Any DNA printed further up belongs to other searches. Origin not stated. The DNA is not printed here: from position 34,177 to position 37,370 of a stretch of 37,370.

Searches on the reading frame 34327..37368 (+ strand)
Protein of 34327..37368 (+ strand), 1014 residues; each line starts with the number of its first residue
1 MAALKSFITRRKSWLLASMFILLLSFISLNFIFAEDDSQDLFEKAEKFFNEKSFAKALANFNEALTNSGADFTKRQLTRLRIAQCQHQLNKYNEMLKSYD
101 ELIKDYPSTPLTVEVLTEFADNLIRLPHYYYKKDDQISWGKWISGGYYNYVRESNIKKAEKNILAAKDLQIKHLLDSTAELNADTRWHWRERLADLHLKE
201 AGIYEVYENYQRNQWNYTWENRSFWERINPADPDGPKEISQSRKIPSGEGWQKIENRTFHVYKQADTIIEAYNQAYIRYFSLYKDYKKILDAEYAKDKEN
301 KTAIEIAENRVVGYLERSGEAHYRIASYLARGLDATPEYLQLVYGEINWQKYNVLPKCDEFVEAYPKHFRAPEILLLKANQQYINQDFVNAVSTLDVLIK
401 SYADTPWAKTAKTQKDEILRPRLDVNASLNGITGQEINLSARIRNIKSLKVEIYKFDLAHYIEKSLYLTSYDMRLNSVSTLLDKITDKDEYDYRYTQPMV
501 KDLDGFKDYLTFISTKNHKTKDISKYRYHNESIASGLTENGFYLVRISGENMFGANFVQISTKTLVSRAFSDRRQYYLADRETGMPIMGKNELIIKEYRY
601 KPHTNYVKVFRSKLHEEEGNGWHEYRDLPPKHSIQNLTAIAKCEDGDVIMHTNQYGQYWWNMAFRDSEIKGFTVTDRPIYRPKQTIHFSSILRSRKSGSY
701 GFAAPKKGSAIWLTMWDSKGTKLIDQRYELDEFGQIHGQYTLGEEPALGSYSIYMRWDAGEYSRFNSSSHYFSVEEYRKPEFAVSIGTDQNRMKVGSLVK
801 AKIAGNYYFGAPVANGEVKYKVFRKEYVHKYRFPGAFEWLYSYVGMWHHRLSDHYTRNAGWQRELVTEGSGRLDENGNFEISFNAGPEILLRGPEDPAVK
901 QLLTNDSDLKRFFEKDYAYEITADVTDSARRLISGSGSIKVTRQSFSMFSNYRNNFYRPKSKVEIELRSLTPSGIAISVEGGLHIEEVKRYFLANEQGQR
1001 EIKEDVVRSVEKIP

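Call 65: search_protein_families(library=padloc, proteins=[window:34327-37368:+], max_evalue=0.01)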
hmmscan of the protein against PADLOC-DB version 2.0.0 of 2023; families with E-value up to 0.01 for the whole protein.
window:34327-37368:+ (1014 aa): 0 families

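Call 66: search_protein_families(library=ncbifam, proteins=[window:34327-37368:+], max_evalue=0.001)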
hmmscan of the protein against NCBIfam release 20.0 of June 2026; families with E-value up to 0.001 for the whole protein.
window:34327-37368:+ (1014 aa): 2 families
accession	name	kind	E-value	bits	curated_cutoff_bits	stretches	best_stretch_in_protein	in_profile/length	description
TIGR02795.1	tol_pal_ybgF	equivalog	1.9e-09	38.2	90.1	0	45-110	46-110/119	tol-pal system protein YbgF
TIGR03302.1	OM_YfiO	subfamily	1.6e-06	27.8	81.4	1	35-112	30-106/239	outer membrane protein assembly factor BamD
